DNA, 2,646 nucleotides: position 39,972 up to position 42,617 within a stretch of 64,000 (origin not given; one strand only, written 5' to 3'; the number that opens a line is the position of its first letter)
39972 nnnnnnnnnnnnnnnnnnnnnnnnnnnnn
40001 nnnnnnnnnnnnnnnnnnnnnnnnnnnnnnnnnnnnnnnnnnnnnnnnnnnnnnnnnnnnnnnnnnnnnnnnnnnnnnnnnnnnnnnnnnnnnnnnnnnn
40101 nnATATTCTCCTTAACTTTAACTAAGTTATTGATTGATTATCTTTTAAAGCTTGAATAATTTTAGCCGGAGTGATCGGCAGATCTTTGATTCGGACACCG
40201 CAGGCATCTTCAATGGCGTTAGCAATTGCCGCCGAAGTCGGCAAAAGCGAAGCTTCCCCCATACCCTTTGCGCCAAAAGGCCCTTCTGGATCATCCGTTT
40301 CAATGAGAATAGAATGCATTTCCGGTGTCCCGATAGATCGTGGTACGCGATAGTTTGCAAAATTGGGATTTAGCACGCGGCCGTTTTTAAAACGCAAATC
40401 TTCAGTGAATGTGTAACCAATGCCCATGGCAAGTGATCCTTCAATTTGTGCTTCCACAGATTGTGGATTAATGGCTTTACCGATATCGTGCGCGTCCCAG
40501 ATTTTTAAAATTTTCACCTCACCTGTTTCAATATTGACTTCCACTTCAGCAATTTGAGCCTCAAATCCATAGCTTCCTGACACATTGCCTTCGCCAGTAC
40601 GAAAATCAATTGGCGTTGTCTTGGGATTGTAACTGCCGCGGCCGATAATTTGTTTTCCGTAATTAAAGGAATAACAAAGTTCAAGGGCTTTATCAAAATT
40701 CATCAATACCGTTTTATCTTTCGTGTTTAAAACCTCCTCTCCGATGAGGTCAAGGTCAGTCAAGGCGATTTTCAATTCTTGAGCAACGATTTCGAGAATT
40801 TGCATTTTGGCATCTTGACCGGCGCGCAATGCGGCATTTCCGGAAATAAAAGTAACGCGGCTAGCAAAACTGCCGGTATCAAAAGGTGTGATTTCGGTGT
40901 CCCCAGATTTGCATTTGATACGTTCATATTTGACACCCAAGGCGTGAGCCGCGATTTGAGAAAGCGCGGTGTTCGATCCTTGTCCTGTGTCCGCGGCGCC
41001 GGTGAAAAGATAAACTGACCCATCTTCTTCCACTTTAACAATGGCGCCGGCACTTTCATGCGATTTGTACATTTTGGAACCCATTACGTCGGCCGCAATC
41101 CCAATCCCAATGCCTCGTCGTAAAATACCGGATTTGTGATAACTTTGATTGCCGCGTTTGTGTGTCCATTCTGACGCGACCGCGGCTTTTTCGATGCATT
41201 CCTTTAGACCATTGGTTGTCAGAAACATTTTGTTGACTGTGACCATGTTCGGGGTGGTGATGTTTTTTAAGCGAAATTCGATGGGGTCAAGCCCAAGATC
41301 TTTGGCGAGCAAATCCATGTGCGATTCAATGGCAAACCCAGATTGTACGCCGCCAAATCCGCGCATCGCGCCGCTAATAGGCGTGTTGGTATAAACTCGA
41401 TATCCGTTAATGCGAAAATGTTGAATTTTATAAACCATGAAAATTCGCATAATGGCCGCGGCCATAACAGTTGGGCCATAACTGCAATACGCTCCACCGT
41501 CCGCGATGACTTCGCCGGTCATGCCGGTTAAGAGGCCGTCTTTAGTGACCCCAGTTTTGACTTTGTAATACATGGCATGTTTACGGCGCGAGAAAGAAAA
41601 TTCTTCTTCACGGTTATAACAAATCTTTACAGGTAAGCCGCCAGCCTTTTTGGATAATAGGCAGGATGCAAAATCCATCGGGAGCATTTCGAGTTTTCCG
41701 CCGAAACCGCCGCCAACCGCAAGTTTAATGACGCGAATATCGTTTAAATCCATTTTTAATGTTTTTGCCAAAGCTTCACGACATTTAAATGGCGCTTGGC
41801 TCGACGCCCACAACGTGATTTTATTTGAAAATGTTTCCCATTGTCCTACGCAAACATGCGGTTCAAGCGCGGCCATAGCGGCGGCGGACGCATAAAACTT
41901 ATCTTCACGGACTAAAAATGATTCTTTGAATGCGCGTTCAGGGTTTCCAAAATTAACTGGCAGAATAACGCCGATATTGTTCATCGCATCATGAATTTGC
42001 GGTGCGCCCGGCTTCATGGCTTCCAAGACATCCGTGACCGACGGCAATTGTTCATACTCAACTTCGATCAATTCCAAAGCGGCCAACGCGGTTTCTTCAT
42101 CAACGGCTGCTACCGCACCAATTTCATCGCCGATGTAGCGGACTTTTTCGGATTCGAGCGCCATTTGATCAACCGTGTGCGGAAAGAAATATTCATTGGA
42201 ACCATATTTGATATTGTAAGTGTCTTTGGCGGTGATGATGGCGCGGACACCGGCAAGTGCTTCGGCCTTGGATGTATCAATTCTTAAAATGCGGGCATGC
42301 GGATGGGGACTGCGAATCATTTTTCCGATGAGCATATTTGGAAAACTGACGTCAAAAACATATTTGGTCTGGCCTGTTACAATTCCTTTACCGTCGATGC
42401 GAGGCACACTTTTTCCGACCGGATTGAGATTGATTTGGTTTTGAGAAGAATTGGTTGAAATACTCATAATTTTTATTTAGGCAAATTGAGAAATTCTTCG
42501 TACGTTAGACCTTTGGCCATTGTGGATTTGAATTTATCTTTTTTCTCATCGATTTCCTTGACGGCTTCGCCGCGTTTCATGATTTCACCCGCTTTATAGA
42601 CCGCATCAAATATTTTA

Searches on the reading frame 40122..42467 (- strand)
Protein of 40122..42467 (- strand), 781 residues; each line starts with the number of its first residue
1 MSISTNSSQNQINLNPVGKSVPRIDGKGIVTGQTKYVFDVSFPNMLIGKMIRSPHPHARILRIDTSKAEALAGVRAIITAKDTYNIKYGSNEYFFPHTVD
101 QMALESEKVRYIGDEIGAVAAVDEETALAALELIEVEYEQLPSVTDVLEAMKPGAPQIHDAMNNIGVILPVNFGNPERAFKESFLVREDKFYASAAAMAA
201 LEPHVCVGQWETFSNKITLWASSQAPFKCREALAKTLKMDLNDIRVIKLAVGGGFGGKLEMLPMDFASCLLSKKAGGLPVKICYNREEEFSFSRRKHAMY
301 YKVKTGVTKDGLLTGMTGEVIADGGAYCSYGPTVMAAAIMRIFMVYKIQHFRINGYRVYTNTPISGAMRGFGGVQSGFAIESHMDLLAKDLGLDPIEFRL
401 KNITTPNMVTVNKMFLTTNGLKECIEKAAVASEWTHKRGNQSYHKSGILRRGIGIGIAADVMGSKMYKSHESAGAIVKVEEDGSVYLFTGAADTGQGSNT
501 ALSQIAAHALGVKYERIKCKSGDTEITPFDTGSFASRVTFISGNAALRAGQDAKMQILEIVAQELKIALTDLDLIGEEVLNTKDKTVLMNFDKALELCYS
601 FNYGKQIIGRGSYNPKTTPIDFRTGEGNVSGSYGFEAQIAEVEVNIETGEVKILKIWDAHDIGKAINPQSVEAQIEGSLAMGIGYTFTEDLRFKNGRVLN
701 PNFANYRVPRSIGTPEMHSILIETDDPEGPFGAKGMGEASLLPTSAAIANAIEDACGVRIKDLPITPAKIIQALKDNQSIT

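Call 73: search_protein_families(library=pfam, proteins=[window:40122-42467:-], max_evalue=0.00001)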
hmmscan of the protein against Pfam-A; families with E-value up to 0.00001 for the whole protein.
window:40122-42467:- (781 aa): 3 families
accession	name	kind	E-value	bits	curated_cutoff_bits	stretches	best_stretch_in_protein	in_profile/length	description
PF02738.23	MoCoBD_1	-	7.5e-75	251.6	27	1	163-403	7-244/244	Molybdopterin cofactor-binding domain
PF20256.3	MoCoBD_2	-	7.6e-73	245.9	27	1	428-711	2-279/283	Molybdopterin cofactor-binding domain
PF01315.27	Ald_Xan_dh_C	-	1e-29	103.5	31.3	1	31-142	1-110/110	Aldehyde oxidase and xanthine dehydrogenase, a/b hammerhead domain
